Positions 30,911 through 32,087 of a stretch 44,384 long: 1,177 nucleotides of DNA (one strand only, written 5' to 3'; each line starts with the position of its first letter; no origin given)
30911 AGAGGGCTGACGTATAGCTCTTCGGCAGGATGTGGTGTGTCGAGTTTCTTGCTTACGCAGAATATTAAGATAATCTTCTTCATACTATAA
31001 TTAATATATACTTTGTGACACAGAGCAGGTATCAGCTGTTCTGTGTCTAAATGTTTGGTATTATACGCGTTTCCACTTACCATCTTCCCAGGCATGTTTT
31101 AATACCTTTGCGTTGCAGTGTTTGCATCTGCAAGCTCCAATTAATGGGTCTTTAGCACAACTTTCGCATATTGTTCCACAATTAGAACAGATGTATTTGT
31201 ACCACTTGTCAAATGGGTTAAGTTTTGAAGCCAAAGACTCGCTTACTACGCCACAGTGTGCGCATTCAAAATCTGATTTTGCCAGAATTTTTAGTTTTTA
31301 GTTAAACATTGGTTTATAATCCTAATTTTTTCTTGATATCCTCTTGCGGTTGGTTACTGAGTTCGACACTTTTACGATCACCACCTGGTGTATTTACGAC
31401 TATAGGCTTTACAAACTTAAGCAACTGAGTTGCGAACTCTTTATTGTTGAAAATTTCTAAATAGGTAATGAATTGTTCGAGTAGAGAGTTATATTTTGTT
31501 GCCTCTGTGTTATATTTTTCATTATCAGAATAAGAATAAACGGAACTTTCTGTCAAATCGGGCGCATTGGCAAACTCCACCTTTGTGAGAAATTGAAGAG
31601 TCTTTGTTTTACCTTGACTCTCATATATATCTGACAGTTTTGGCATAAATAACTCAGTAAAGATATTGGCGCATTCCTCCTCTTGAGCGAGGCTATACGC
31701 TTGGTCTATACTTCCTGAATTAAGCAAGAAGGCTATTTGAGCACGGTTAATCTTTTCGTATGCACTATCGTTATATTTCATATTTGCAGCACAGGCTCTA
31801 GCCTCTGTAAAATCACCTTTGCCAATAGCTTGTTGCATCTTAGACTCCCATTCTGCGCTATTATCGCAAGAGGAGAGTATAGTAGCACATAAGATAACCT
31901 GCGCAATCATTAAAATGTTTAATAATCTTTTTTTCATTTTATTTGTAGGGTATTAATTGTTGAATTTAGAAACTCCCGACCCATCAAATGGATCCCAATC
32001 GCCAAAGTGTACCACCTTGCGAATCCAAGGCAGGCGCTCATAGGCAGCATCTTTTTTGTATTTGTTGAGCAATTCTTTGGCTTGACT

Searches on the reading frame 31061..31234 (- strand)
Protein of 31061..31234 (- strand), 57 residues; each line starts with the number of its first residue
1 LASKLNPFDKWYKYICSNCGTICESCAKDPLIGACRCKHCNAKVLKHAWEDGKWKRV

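Call 3: search_protein_families(library=pfam, proteins=[window:31061-31234:-], max_evalue=1)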
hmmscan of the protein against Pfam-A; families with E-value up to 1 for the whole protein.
window:31061-31234:- (57 aa): 5 families
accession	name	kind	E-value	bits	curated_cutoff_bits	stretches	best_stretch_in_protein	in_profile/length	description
PF18073.7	Zn_ribbon_LapB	-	0.1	12.8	25.7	0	36-49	2-15/28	Rubredoxin metal binding domain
PF10114.15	PocR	-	0.2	11.8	23.9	1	16-53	36-72/162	Sensory domain found in PocR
PF17206.9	SeqA_N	-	0.31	10.8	23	1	11-26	10-25/36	SeqA protein N-terminal domain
PF19133.5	DUF5816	-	0.36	11.6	26.9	1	10-50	31-68/72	Family of unknown function (DUF5816)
PF13240.11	Zn_Ribbon_1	-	0.98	9.8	25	0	37-46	2-11/23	zinc-ribbon domain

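Call 4: search_protein_families(library=padloc, proteins=[window:31061-31234:-], max_evalue=1)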
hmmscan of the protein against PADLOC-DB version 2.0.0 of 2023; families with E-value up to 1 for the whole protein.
window:31061-31234:- (57 aa): 0 families

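Call 5: search_protein_families(library=ncbifam, proteins=[window:31061-31234:-], max_evalue=1)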
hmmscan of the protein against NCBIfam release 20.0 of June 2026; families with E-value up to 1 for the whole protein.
window:31061-31234:- (57 aa): 2 families
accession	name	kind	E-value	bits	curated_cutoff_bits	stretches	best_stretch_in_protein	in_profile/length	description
NF001608.0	PRK00398.1-6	equivalog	0.4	10.5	84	1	14-45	4-32/46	DNA-directed RNA polymerase subunit P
TIGR00570.1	cdk7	equivalog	0.44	9.9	160.2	1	13-46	20-55/309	CDK-activating kinase assembly factor MAT1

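Call 37: search_protein_families(library=pfam, proteins=[L013:10997-12115:+, L016:12100-12810:+, L043:8273-9856:+, L016:8104-9468:+, L016:7397-8023:-, L007:5873-6535:+, L007:7319-7939:+, L007:12768-13145:+, L007:5509-5871:+, L007:6587-6898:+], max_evalue=0.01)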
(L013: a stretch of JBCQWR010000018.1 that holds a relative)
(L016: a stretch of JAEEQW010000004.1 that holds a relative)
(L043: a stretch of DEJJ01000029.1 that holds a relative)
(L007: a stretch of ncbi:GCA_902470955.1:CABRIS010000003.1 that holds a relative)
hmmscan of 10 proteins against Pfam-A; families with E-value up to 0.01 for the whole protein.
L013:10997-12115:+ (372 aa): 0 families

L016:12100-12810:+ (236 aa): 0 families

L043:8273-9856:+ (527 aa): 2 families
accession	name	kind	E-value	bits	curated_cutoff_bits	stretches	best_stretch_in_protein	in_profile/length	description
PF07885.22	Ion_trans_2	-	0.00011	22.4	22.5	1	66-146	2-78/79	Ion channel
PF00520.37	Ion_trans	-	0.0017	18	25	1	40-148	110-236/241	Ion transport protein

L016:8104-9468:+ (454 aa): 9 families
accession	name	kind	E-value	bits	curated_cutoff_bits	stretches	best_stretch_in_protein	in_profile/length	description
PF00069.31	Pkinase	-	1.4e-33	116.9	31.7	1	41-210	22-191/263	Protein kinase domain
PF07714.23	PK_Tyr_Ser-Thr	-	5.4e-22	78.8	23.1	1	46-235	31-222/258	Protein tyrosine and serine/threonine kinase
PF01636.29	APH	-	4.4e-09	36.9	23.2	2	38-137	15-110/239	Phosphotransferase enzyme family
PF01163.29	RIO1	-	2e-08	34.5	22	1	66-164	56-149/187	RIO domain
PF03109.22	ABC1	-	8.3e-08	32.1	22.9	1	97-166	145-214/244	ABC1 atypical kinase-like domain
PF06293.20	Kdo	-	7.1e-06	26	21.3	1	63-164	56-167/207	Lipopolysaccharide kinase (Kdo/WaaP) family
PF10707.15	YrbL-PhoP_reg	-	0.00015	21.9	31.5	1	78-157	62-143/185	PhoP regulatory network protein YrbL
PF01633.27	Choline_kinase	-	0.0002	21.2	29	1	124-166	148-191/300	Choline/ethanolamine kinase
PF17667.7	Pkinase_fungal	-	0.0013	18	24.1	1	119-205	284-382/387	Fungal protein kinase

L016:7397-8023:- (208 aa): 1 family
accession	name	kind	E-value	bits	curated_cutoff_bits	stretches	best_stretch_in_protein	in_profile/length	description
PF22078.1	Ribosomal_bL9m_C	-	0.0048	17.3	27.7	1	132-173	9-50/86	Large ribosomal subunit protein bL9m C-terminal domain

L007:5873-6535:+ (220 aa): 0 families

L007:7319-7939:+ (206 aa): 0 families

L007:12768-13145:+ (125 aa): 0 families

L007:5509-5871:+ (120 aa): 0 families

L007:6587-6898:+ (103 aa): 0 families

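Call 69: search_protein_families(library=padloc, proteins=[L181:161-505:+, L181:901-1815:+, L181:1825-2106:+, L181:2141-2440:+, L181:2519-2770:+, L181:2781-4478:+, L181:5637-6749:+, L181:6763-7395:+, L181:7406-8578:+], max_evalue=0.01)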
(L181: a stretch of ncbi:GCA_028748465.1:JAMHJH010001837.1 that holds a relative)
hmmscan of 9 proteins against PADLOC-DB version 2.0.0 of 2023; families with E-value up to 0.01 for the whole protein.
L181:161-505:+ (115 aa): 0 families

L181:901-1815:+ (305 aa): 3 families
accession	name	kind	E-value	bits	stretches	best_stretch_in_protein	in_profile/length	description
PDLC00609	ZorB1|ZorB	-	3.6e-11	41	1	203-301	93-212/232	MotB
PDLC00651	ZorB3|ZorB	-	0.00011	19.7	1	250-301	145-200/215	MotB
PDLC00641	ZorB2|ZorB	-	0.00031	18.5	1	197-303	88-222/238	MotB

L181:1825-2106:+ (94 aa): 0 families

L181:2141-2440:+ (100 aa): 0 families

L181:2519-2770:+ (84 aa): 0 families

L181:2781-4478:+ (566 aa): 0 families

L181:5637-6749:+ (371 aa): 0 families

L181:6763-7395:+ (211 aa): 0 families

L181:7406-8578:+ (391 aa): 5 families
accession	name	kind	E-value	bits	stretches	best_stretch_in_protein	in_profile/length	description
PDLC04983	PDC-S26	-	3.3e-10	37.9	1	224-337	67-174/413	-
PDLC04977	PDC-S26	-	4.3e-08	30.7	1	246-383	96-223/400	-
PDLC04972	PDC-S26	-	1.8e-07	28.8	1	246-352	95-186/397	-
PDLC04979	PDC-S26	-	1.6e-06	25.3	1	197-279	22-112/383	-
PDLC04971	PDC-S26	-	0.00081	16.3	1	248-313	106-167/415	-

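Call 70: search_protein_families(library=pfam, proteins=[L181:161-505:+, L181:901-1815:+, L181:1825-2106:+, L181:2519-2770:+, L181:2781-4478:+, L181:7406-8578:+, L183:8367-9032:+, L183:12076-13350:+], max_evalue=0.01)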
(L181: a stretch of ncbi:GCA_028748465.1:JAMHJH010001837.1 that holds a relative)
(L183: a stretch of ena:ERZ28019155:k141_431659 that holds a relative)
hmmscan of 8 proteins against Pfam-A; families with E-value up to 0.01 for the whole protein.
L181:161-505:+ (115 aa): 0 families

L181:901-1815:+ (305 aa): 2 families
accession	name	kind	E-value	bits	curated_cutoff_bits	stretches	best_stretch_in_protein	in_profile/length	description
PF00691.25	OmpA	-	7.5e-21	74.7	27.2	1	207-297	2-94/98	OmpA family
PF05359.17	DUF748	-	5.6e-06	25.1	50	1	200-251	876-927/1037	Domain of Unknown Function (DUF748)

L181:1825-2106:+ (94 aa): 0 families

L181:2519-2770:+ (84 aa): 0 families

L181:2781-4478:+ (566 aa): 2 families
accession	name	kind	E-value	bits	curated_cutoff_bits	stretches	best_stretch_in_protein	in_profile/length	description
PF00520.37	Ion_trans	-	2.5e-20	73.2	25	1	25-247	5-239/241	Ion transport protein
PF07885.22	Ion_trans_2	-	0.0097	16.2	22.5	0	205-242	41-78/79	Ion channel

L181:7406-8578:+ (391 aa): 1 family
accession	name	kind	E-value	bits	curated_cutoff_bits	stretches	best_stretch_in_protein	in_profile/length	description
PF14281.12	PDDEXK_4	-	4.3e-08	33.7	22.3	1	203-350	5-165/183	PD-(D/E)XK nuclease superfamily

L183:8367-9032:+ (222 aa): 0 families

L183:12076-13350:+ (425 aa): 0 families

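Call 77: search_protein_families(library=phrogs, proteins=[L181:7406-8578:+], max_evalue=0.01)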
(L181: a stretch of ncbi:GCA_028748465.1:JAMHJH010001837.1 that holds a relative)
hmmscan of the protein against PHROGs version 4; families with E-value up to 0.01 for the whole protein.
L181:7406-8578:+ (391 aa): 0 families

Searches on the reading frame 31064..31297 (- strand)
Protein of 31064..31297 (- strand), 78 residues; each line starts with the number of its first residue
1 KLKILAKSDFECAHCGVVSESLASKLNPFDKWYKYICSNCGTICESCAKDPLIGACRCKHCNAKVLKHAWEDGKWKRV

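Call 45: search_protein_representatives(protein=window:31064-31297:-)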
Query: 78 residues. Proteins with E-value up to 0.001 (for the whole library): 11; up to 1e-10: 3; up to 1e-30: 1. The best 11 are listed.
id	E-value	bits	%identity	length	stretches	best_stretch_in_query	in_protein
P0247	1.6e-39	149.7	85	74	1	5-77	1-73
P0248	5.4e-15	71.4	54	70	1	5-77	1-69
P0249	2.2e-14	69.5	36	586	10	42-63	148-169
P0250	2.2e-10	56.7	44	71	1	5-77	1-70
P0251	3.7e-10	56.0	44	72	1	6-77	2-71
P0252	3.7e-08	49.6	40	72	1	6-78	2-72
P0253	2.2e-06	43.9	39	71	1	5-78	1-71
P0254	9.5e-06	41.9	38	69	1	5-77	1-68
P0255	3.2e-05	40.2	31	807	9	31-63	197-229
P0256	5.1e-04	36.4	36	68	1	6-77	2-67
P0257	7.5e-04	35.8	27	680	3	3-50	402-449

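Call 47: find_encoding_contigs(protein=P0247, flank=8000, max_places=4)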
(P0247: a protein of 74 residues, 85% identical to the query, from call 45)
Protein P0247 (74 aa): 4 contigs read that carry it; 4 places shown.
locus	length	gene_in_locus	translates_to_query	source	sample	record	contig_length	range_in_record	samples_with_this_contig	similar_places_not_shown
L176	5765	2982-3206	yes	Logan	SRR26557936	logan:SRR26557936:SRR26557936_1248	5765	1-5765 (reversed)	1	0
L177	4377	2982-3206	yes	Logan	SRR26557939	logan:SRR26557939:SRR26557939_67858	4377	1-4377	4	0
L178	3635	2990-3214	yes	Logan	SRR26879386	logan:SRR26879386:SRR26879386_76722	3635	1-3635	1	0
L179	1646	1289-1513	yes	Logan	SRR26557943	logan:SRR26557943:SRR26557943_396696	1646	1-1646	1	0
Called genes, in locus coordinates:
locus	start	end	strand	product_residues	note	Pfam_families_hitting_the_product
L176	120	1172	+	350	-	PF19672:DUF6175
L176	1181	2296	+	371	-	-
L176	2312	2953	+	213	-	-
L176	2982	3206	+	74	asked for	-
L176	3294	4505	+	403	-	PF14281:PDDEXK_4 (weak)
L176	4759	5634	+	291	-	PF12833:HTH_18, PF00165:HTH_AraC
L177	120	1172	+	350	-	PF19672:DUF6175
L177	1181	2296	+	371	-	-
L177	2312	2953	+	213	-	-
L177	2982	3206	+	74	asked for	-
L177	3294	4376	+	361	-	?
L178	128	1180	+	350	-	PF19672:DUF6175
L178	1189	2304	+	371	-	-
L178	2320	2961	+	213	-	-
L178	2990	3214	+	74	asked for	-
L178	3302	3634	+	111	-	?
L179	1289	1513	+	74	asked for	-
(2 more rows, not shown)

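Call 48: find_encoding_contigs(protein=P0248, flank=8000, max_places=4)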
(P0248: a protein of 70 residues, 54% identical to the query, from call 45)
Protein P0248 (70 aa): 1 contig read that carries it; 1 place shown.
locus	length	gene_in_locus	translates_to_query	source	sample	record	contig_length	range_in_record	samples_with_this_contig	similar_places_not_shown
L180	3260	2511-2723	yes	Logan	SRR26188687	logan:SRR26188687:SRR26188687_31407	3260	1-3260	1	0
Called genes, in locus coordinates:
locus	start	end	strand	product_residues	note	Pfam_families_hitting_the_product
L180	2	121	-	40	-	?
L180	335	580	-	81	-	-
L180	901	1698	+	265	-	-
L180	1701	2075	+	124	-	-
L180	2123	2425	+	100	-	-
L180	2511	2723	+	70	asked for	-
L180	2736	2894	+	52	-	-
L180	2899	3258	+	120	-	?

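Call 69: search_protein_families(library=padloc, proteins=[L176:3294-4502:+], max_evalue=0.01)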
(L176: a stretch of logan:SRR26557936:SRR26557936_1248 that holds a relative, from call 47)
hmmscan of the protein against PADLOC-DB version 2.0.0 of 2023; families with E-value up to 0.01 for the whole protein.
L176:3294-4502:+ (403 aa): 9 families
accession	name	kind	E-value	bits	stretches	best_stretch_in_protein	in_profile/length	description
PDLC04983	PDC-S26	-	8e-11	40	1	195-318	28-150/413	-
PDLC04972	PDC-S26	-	2.7e-10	38.2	1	201-343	30-176/397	-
PDLC04977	PDC-S26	-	6.5e-08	30.1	1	201-280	29-129/400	-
PDLC04969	PDC-S26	-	5.1e-06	23.8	1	197-278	24-117/367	-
PDLC04979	PDC-S26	-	4.1e-05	20.7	1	203-281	25-111/383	-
PDLC04975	PDC-S26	-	9.9e-05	19.8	1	198-354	18-169/351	-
PDLC04982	PDC-S26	-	0.00035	17.9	0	201-230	23-52/392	-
PDLC04981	PDC-S26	-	0.001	16.5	1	198-280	20-115/358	-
PDLC04971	PDC-S26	-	0.0052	13.7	0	236-279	91-139/415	-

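Call 77: search_protein_families(library=phrogs, proteins=[window:31064-31285:-], max_evalue=0.01)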
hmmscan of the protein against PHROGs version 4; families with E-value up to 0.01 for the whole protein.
window:31064-31285:- (74 aa): 0 families

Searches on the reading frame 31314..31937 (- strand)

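Call 3: search_protein_families(library=pfam, proteins=[window:31314-31937:-], max_evalue=1)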
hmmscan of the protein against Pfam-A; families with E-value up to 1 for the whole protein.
window:31314-31937:- (207 aa): 1 family
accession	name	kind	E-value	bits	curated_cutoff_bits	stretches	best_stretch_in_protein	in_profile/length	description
PF07743.18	HSCB_C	-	0.044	14.6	22.1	1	28-63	38-73/74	HSCB C-terminal oligomerisation domain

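Call 4: search_protein_families(library=padloc, proteins=[window:31314-31937:-], max_evalue=1)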
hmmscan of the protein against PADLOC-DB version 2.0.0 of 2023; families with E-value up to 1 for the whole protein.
window:31314-31937:- (207 aa): 0 families

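Call 5: search_protein_families(library=ncbifam, proteins=[window:31314-31937:-], max_evalue=1)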
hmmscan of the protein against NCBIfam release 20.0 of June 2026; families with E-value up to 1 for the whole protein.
window:31314-31937:- (207 aa): 0 families

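Call 37: search_protein_families(library=pfam, proteins=[L013:10997-12115:+, L016:12100-12810:+, L043:8273-9856:+, L016:8104-9468:+, L016:7397-8023:-, L007:5873-6535:+, L007:7319-7939:+, L007:12768-13145:+, L007:5509-5871:+, L007:6587-6898:+], max_evalue=0.01)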
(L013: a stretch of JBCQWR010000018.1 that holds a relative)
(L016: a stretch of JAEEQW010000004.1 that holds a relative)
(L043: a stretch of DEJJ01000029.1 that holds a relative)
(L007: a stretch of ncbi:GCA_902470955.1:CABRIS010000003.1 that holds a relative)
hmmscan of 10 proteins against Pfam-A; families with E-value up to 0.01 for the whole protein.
L013:10997-12115:+ (372 aa): 0 families

L016:12100-12810:+ (236 aa): 0 families

L043:8273-9856:+ (527 aa): 2 families
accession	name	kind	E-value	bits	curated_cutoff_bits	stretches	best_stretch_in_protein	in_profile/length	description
PF07885.22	Ion_trans_2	-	0.00011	22.4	22.5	1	66-146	2-78/79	Ion channel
PF00520.37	Ion_trans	-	0.0017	18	25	1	40-148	110-236/241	Ion transport protein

L016:8104-9468:+ (454 aa): 9 families
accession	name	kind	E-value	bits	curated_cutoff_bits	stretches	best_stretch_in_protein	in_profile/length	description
PF00069.31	Pkinase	-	1.4e-33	116.9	31.7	1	41-210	22-191/263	Protein kinase domain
PF07714.23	PK_Tyr_Ser-Thr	-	5.4e-22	78.8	23.1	1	46-235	31-222/258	Protein tyrosine and serine/threonine kinase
PF01636.29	APH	-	4.4e-09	36.9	23.2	2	38-137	15-110/239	Phosphotransferase enzyme family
PF01163.29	RIO1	-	2e-08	34.5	22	1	66-164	56-149/187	RIO domain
PF03109.22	ABC1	-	8.3e-08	32.1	22.9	1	97-166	145-214/244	ABC1 atypical kinase-like domain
PF06293.20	Kdo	-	7.1e-06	26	21.3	1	63-164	56-167/207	Lipopolysaccharide kinase (Kdo/WaaP) family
PF10707.15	YrbL-PhoP_reg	-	0.00015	21.9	31.5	1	78-157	62-143/185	PhoP regulatory network protein YrbL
PF01633.27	Choline_kinase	-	0.0002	21.2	29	1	124-166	148-191/300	Choline/ethanolamine kinase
PF17667.7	Pkinase_fungal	-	0.0013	18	24.1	1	119-205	284-382/387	Fungal protein kinase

L016:7397-8023:- (208 aa): 1 family
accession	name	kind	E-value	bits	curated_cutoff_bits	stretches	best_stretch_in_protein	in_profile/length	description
PF22078.1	Ribosomal_bL9m_C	-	0.0048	17.3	27.7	1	132-173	9-50/86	Large ribosomal subunit protein bL9m C-terminal domain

L007:5873-6535:+ (220 aa): 0 families

L007:7319-7939:+ (206 aa): 0 families

L007:12768-13145:+ (125 aa): 0 families

L007:5509-5871:+ (120 aa): 0 families

L007:6587-6898:+ (103 aa): 0 families

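Call 69: search_protein_families(library=padloc, proteins=[L181:161-505:+, L181:901-1815:+, L181:1825-2106:+, L181:2141-2440:+, L181:2519-2770:+, L181:2781-4478:+, L181:5637-6749:+, L181:6763-7395:+, L181:7406-8578:+], max_evalue=0.01)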
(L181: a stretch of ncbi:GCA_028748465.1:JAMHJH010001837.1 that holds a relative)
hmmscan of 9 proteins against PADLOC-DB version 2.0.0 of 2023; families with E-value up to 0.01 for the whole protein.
L181:161-505:+ (115 aa): 0 families

L181:901-1815:+ (305 aa): 3 families
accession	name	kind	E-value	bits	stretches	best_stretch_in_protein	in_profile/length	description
PDLC00609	ZorB1|ZorB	-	3.6e-11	41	1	203-301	93-212/232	MotB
PDLC00651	ZorB3|ZorB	-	0.00011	19.7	1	250-301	145-200/215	MotB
PDLC00641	ZorB2|ZorB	-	0.00031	18.5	1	197-303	88-222/238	MotB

L181:1825-2106:+ (94 aa): 0 families

L181:2141-2440:+ (100 aa): 0 families

L181:2519-2770:+ (84 aa): 0 families

L181:2781-4478:+ (566 aa): 0 families

L181:5637-6749:+ (371 aa): 0 families

L181:6763-7395:+ (211 aa): 0 families

L181:7406-8578:+ (391 aa): 5 families
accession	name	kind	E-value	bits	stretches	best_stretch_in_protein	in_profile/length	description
PDLC04983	PDC-S26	-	3.3e-10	37.9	1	224-337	67-174/413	-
PDLC04977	PDC-S26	-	4.3e-08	30.7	1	246-383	96-223/400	-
PDLC04972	PDC-S26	-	1.8e-07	28.8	1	246-352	95-186/397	-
PDLC04979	PDC-S26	-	1.6e-06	25.3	1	197-279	22-112/383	-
PDLC04971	PDC-S26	-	0.00081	16.3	1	248-313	106-167/415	-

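Call 70: search_protein_families(library=pfam, proteins=[L181:161-505:+, L181:901-1815:+, L181:1825-2106:+, L181:2519-2770:+, L181:2781-4478:+, L181:7406-8578:+, L183:8367-9032:+, L183:12076-13350:+], max_evalue=0.01)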
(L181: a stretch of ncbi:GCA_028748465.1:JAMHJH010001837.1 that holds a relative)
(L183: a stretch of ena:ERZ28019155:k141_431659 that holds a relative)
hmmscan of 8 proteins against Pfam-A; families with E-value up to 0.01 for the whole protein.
L181:161-505:+ (115 aa): 0 families

L181:901-1815:+ (305 aa): 2 families
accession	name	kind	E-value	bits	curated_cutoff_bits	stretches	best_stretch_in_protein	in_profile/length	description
PF00691.25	OmpA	-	7.5e-21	74.7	27.2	1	207-297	2-94/98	OmpA family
PF05359.17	DUF748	-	5.6e-06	25.1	50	1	200-251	876-927/1037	Domain of Unknown Function (DUF748)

L181:1825-2106:+ (94 aa): 0 families

L181:2519-2770:+ (84 aa): 0 families

L181:2781-4478:+ (566 aa): 2 families
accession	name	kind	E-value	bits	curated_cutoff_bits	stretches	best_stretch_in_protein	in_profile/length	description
PF00520.37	Ion_trans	-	2.5e-20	73.2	25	1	25-247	5-239/241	Ion transport protein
PF07885.22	Ion_trans_2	-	0.0097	16.2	22.5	0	205-242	41-78/79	Ion channel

L181:7406-8578:+ (391 aa): 1 family
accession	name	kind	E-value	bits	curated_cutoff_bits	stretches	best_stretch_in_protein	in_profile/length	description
PF14281.12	PDDEXK_4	-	4.3e-08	33.7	22.3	1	203-350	5-165/183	PD-(D/E)XK nuclease superfamily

L183:8367-9032:+ (222 aa): 0 families

L183:12076-13350:+ (425 aa): 0 families

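Call 77: search_protein_families(library=phrogs, proteins=[window:31314-31937:-, L181:7406-8578:+], max_evalue=0.01)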
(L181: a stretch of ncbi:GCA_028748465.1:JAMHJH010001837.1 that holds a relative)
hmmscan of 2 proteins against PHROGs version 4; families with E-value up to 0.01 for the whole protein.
window:31314-31937:- (207 aa): 0 families

L181:7406-8578:+ (391 aa): 0 families
